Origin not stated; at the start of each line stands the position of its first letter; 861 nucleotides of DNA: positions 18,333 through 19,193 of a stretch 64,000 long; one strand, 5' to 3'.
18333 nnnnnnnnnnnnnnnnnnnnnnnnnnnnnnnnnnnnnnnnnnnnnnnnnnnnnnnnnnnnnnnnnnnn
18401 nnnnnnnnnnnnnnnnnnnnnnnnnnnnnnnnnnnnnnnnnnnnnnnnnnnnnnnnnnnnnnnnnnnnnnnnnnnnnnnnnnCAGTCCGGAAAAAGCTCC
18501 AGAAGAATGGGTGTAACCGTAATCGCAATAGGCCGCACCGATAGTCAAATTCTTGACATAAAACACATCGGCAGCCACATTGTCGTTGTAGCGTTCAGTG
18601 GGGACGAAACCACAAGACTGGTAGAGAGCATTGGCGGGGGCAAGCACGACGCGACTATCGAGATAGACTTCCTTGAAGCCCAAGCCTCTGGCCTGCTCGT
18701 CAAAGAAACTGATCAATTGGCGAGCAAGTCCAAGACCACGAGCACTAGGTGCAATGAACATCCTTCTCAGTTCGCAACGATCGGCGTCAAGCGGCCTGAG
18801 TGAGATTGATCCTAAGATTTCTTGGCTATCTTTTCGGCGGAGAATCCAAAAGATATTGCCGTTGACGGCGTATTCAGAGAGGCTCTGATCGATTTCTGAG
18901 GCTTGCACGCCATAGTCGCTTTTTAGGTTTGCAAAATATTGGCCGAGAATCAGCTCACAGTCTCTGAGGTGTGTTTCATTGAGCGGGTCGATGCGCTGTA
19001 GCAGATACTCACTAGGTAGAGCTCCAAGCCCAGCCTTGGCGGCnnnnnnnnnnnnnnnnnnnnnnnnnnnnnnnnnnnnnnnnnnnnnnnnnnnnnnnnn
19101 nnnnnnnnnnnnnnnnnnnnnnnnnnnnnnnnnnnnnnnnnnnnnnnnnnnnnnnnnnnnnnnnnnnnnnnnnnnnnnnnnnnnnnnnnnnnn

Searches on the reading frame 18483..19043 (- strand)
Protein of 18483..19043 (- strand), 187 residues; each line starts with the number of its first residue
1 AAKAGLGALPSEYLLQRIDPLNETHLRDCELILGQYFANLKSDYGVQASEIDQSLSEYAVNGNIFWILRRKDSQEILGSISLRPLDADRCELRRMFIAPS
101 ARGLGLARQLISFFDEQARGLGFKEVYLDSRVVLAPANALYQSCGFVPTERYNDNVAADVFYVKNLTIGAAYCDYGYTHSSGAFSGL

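Call 5: find_homologous_proteins(query=window:18483-19043:-, max_evalue=0.001)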
Query seq(187 aa) (187 aa): 17 proteins with E <= 0.001 among 703 candidates.
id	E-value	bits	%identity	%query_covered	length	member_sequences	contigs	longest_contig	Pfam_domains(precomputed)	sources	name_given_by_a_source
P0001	9.3e-16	76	42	48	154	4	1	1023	PF13673.14,PF13508.14,PF14542.13,PF00583.32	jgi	jgi:putative acetyltransferase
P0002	5.9e-14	70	40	48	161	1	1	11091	PF13673.14,PF13508.14,PF00583.32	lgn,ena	-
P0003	2.2e-13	68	45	50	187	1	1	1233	PF13673.14,PF13508.14,PF00583.32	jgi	-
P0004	4.0e-13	68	45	50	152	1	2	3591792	PF13673.14,PF13508.14,PF00583.32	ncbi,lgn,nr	ncbi:MAG: GNAT family N-acetyltransferase [Acidobacteriaceae bacterium]|nr:GNAT family N-acetyltrans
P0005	4.9e-13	67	45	50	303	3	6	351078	PF13673.14,PF13508.14,PF12802.14,PF00583.32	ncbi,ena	-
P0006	1.1e-12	66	49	41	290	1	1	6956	PF13673.14,PF01047.29,PF13463.13,PF13508.14,PF12802.14,PF00583.32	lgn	-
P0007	2.3e-12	65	36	71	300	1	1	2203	PF13673.14,PF13508.14,PF00293.35,PF00583.32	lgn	-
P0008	1.3e-11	63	42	50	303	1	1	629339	PF13673.14,PF13508.14,PF12802.14,PF00583.32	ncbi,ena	-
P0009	3.6e-11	61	44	43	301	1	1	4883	PF13673.14,PF01047.29,PF13463.13,PF13508.14,PF12802.14,PF00583.32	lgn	-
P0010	1.3e-10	59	40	55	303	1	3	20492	PF13673.14,PF13508.14,PF12802.14,PF00583.32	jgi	jgi:DNA-binding MarR family transcriptional regulator/GNAT superfamily N-acetyltransferase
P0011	1.8e-7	49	30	80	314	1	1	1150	PF13673.14,PF01047.29,PF13463.13,PF13508.14,PF13601.13,PF12802.14,PF00583.32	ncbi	-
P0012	3.5e-7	48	37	51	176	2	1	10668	PF13673.14,PF13508.14,PF00583.32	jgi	-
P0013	1.2e-6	47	45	42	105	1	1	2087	PF13673.14,PF13508.14,PF08445.17,PF00583.32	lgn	-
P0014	3.0e-5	42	32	70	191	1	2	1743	PF13673.14,PF13302.14,PF13508.14,PF00583.32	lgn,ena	-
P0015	5.1e-5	41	38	48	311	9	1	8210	PF13673.14,PF01047.29,PF13508.14,PF12802.14,PF00583.32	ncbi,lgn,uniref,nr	ncbi:bifunctional helix-turn-helix transcriptional regulator/GNAT family N-acetyltransferase [Phenyl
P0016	7.8e-5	41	33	59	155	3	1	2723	PF13673.14,PF13508.14,PF00583.32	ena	-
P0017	2.8e-4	39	39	43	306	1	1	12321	PF13673.14,PF01047.29,PF13463.13,PF13508.14,PF08445.17,PF12802.14,PF00583.32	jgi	jgi:DNA-binding MarR family transcriptional regulator/GNAT superfamily N-acetyltransferase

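Call 11: search_solved_structures(query=window:18522-19025:-, max_evalue=0.01, show_alignments=3)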
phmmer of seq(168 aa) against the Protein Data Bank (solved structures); distinct sequences matched with E-value up to 0.01: 20.
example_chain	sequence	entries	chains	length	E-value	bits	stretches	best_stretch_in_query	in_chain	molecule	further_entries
1yx0_A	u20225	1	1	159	4.9e-05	26.5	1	59-149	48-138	hypothetical protein ysnE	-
2q7b_A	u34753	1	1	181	7e-05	26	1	27-145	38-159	Acetyltransferase, GNAT family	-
1ghe_A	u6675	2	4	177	7.4e-05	25.9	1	49-125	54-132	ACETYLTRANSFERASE | TABTOXIN RESISTANCE PROTEIN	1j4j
3d8p_A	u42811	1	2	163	0.00029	24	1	33-145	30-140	acetyltransferase of GNAT family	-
5vdb_A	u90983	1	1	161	0.00062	22.9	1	80-118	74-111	acetyltransferase PA4794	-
3pgp_A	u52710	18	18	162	0.00063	22.9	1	80-118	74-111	uncharacterized protein PA4794 | Uncharacterized protein | GNAT superfamily acetyltransferase PA4794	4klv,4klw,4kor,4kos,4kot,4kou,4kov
4e2a_A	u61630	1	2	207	0.0007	22.7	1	76-146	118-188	Putative acetyltransferase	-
3kkw_A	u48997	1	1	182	0.0008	22.5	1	80-117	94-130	Putative uncharacterized protein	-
4oae_A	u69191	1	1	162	0.0012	22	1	80-114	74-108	GNAT superfamily acetyltransferase PA4794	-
2ge3_A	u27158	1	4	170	0.0023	21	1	83-163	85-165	probable acetyltransferase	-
7kwj_A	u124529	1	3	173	0.0052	19.9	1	69-143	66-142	Spermidine N(1)-acetyltransferase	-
7kwx_A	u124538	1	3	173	0.0052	19.9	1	69-142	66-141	Spermidine N(1)-acetyltransferase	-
7kwh_A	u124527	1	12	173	0.0053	19.9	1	69-143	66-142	Spermidine N(1)-acetyltransferase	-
7kx2_A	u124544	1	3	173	0.0054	19.9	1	69-143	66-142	Spermidine N(1)-acetyltransferase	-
4ygo_A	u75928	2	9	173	0.0054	19.8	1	69-143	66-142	Spermidine n1-acetyltransferase | Spermidine N(1)-acetyltransferase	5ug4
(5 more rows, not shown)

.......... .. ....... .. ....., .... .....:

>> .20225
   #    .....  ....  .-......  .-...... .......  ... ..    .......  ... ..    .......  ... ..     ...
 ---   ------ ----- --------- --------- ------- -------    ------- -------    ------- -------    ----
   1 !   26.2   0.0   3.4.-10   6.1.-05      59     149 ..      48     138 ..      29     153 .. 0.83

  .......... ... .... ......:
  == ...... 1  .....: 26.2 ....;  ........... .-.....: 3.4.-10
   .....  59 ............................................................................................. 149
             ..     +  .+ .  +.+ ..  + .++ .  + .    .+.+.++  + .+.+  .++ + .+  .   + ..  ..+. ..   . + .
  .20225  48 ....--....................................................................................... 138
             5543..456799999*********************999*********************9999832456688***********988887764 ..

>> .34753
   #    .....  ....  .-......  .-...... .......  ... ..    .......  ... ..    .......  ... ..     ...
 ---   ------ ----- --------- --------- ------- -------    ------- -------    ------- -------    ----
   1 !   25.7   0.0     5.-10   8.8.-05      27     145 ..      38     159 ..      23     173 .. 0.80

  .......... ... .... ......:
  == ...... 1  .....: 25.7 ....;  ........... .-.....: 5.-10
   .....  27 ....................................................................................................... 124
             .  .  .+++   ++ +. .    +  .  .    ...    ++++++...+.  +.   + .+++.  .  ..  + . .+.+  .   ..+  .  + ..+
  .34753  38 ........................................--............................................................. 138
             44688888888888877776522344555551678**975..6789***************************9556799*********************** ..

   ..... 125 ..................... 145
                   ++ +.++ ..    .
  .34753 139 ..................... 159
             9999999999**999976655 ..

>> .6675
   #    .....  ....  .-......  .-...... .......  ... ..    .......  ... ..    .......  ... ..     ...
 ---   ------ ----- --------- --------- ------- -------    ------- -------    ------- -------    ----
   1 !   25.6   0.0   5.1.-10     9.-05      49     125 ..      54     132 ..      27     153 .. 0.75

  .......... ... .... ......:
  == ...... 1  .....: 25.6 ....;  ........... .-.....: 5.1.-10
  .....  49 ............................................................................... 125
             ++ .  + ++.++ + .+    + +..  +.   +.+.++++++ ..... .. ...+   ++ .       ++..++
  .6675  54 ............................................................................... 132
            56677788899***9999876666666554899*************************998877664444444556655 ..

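Call 12: search_protein_families(library=ncbifam, proteins=[window:18522-19025:-], max_evalue=0.01)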
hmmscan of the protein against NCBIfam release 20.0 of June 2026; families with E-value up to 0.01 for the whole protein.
seq(168 aa): 11 families
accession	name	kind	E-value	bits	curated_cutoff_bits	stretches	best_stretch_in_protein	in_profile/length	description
TIGR01575.1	rimI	equivalog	2.7e-07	30.8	86.4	1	59-143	33-115/132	ribosomal protein S18-alanine N-acetyltransferase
NF033130.1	AAC_6p_A48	exception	2.8e-06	27.2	300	1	86-145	79-138/147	AacA48 family aminoglycoside 6'-N-acetyltransferase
NF005840.0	PRK07757.1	equivalog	1.8e-05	24.7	154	1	54-145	39-123/153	N-acetyltransferase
NF040501.1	resist_ArsN2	equivalog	4.9e-05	23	125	1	63-146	29-107/133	arsenic resistance N-acetyltransferase ArsN2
NF005921.0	PRK07922.1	equivalog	0.0002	21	180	1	58-143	47-126/170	amino-acid N-acetyltransferase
NF000138.1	AAC_6p_Iz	exception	0.00027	21.1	320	1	88-145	84-141/153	aminoglycoside N-acetyltransferase AAC(6')-Iz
NF000358.1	sat2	exception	0.00036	20.4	360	1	67-141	67-141/174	streptothricin N-acetyltransferase Sat2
NF000497.1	AAC_6p_Iak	exception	0.00042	20.4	325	1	88-145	84-141/153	aminoglycoside N-acetyltransferase AAC(6')-Iak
NF033075.0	AAC_6p_Steno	equivalog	0.0007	19.7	290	1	88-145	80-137/148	aminoglycoside 6'-N-acetyltransferase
NF033078.2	AAC_6p_Ia_fam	equivalog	0.0027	17.6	265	1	24-122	18-114/181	AAC(6')-Ia family aminoglycoside 6'-N-acetyltransferase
TIGR03827.1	GNAT_ablB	equivalog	0.0069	15.9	205.1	1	80-146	180-246/266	putative beta-lysine N-acetyltransferase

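Call 36: search_protein_representatives(alignment_id=A2)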
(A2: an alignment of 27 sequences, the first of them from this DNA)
Query: 27 sequences, 159 profile positions. Proteins with E-value up to 0.001 (for the whole library): 121804; up to 1e-10: 15166; up to 1e-30: 170. The best 150 are listed.
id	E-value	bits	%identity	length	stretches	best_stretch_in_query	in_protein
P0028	1.1e-93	327.7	-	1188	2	2-156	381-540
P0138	4.0e-64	231.6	-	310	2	13-155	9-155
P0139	3.3e-56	205.9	-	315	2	6-155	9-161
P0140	4.2e-53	195.8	-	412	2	6-157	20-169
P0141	9.5e-53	194.7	-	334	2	8-154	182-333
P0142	1.3e-45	171.4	-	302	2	6-154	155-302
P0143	1.7e-44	167.8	-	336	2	4-154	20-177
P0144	2.0e-44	167.6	-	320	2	51-155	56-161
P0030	1.5e-43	164.8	-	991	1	6-157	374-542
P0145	2.5e-43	164.0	-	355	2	36-156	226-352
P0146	5.7e-43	162.9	-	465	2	19-155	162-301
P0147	6.9e-43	162.6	-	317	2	4-154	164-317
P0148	7.1e-43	162.6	-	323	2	13-155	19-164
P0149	8.4e-43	162.3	-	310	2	9-155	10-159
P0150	9.1e-43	162.2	-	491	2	6-155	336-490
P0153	4.9e-42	159.8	-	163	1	7-157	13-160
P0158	1.1e-40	155.5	-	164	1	12-156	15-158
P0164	3.2e-39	150.7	-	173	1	5-155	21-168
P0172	7.9e-38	146.2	-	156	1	7-156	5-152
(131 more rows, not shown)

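Call 37: list_cluster_members(proteins=[P0138, P0139, P0140, P0141, P0142, P0143, P0153, P0158, P0164, P0172])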
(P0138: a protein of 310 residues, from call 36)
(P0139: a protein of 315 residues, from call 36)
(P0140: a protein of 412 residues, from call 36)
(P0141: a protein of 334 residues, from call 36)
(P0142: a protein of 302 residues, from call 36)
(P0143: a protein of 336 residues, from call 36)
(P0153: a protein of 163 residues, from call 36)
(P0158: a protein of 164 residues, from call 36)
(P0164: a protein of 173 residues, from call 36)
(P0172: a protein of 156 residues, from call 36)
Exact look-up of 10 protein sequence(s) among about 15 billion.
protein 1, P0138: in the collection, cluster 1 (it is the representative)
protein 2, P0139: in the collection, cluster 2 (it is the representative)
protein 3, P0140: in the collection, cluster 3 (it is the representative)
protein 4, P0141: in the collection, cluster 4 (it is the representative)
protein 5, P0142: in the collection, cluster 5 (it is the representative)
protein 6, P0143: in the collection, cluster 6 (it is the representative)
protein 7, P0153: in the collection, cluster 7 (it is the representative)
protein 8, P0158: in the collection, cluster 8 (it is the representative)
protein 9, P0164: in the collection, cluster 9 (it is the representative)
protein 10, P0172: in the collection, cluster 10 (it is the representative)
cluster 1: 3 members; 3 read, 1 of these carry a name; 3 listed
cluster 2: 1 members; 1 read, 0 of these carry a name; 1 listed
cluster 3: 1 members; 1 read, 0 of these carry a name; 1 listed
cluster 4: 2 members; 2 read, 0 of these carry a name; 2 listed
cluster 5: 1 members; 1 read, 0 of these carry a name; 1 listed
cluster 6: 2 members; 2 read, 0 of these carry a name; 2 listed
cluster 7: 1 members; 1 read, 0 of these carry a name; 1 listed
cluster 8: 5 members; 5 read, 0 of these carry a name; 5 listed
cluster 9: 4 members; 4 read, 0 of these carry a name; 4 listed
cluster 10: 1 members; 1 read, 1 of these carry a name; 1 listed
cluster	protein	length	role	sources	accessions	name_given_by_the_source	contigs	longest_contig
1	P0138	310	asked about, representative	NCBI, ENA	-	-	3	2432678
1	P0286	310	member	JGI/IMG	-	GNAT superfamily N-acetyltransferase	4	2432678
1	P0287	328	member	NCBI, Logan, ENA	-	-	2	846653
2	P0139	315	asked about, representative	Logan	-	-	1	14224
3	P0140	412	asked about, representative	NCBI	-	-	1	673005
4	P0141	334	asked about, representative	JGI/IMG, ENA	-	-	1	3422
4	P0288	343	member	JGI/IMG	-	-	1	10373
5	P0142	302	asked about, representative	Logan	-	-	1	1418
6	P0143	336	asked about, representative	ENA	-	-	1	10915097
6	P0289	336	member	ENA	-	-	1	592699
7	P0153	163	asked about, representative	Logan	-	-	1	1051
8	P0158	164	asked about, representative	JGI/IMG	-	-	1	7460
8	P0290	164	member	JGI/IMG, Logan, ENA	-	-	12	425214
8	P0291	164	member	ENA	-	-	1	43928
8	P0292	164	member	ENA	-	-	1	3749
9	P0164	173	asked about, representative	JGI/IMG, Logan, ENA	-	-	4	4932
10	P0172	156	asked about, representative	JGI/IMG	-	GNAT superfamily N-acetyltransferase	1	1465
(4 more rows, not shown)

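Call 44: predict_structure(alignment_id=A2)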
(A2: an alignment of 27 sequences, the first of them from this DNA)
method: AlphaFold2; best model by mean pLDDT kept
length: 169 residues; sequences in the alignment: 27
mean_pLDDT: 93.2   pTM: 0.88
mean pLDDT of the five models: 93.2, 92.1, 92.0, 91.7, 91.6
residues with pLDDT >= 90: 146; 70-90: 15; 50-70: 4; < 50: 4
segments of 3 or more residues with pLDDT < 50: 1-3
pLDDT, mean of each block of 10 residues (from residue 1): 70 96 96 95 88 89 97 98 98 97 96 96 98 97 98 95 79
secondary structure, 60 per line:
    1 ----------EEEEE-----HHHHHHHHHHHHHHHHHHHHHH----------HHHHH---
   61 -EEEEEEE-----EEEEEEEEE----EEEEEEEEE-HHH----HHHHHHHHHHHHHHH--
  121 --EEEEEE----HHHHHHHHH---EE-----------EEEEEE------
elements in order: E11-15 H21-42 H53-57 E62-68 E74-82 E87-95 H104-118 E123-128 H133-141 E158-163

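Call 47: fold_search(model_id=the predicted structure, library=pdb)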
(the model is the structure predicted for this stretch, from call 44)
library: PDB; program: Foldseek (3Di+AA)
matches with E <= 10: 1424; with E <= 0.001: 868
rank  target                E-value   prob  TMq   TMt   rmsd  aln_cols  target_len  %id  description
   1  3d8p_B                2.5e-11  1.00  0.76  0.80   2.8       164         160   20  Crystal structure of acetyltransferase of GNAT family (NP_373092.1) from STAPHYLOCOCCUS AUREUS MU50 at 2.20 A resoluti (released 2008-10-28)
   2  3d8p_A                8.4e-11  1.00  0.73  0.78   3.7       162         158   21  Crystal structure of acetyltransferase of GNAT family (NP_373092.1) from STAPHYLOCOCCUS AUREUS MU50 at 2.20 A resoluti (released 2008-10-28)
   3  8iym_A                1.5e-10  1.00  0.71  0.77   3.8       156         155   20  Crystal structure of a protein acetyltransferase, HP0935 (released 2024-04-10)
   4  8iyo_D                2.2e-10  1.00  0.66  0.69   4.8       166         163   19  Crystal structure of a protein acetyltransferase, HP0935, acetyl-CoA bound form (released 2024-04-10)
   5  8iym_C                3.2e-10  1.00  0.74  0.82   3.3       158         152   20  Crystal structure of a protein acetyltransferase, HP0935 (released 2024-04-10)
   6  5jq4_B                4.1e-10  1.00  0.65  0.74   4.3       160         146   19  Structure of a GNAT acetyltransferase SACOL1063 from Staphylococcus aureus (released 2016-06-29)
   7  5jph_B                4.6e-10  1.00  0.67  0.77   3.4       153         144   19  Structure of a GNAT acetyltransferase SACOL1063 from Staphylococcus aureus in complex with CoA (released 2016-06-29)
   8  5jph_A                5.9e-10  1.00  0.67  0.79   3.5       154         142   19  Structure of a GNAT acetyltransferase SACOL1063 from Staphylococcus aureus in complex with CoA (released 2016-06-29)
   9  8iym_B                1.2e-09  1.00  0.70  0.78   3.6       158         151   21  Crystal structure of a protein acetyltransferase, HP0935 (released 2024-04-10)
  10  8iyo_B                1.5e-09  1.00  0.71  0.74   4.0       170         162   20  Crystal structure of a protein acetyltransferase, HP0935, acetyl-CoA bound form (released 2024-04-10)
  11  8iyo_A                1.9e-09  1.00  0.71  0.73   4.0       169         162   20  Crystal structure of a protein acetyltransferase, HP0935, acetyl-CoA bound form (released 2024-04-10)
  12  2q7b                  2.1e-09  1.00  0.76  0.78   2.8       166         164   22  Crystal structure of acetyltransferase (NP_689019.1) from Streptococcus agalactiae 2603 at 2.00 A resolution (released 2007-06-26)
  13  3efa                  2.1e-09  1.00  0.69  0.78   3.5       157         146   16  Crystal structure of putative N-acetyltransferase from Lactobacillus plantarum (released 2008-09-23)
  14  7kx3_A                1.0e-08  1.00  0.65  0.65   4.5       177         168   20  SpeG Spermidine N-acetyltransferase F149G mutant from Vibrio cholerae (released 2020-12-16)
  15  7kx3_C                1.1e-08  1.00  0.65  0.65   5.5       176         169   20  SpeG Spermidine N-acetyltransferase F149G mutant from Vibrio cholerae (released 2020-12-16)
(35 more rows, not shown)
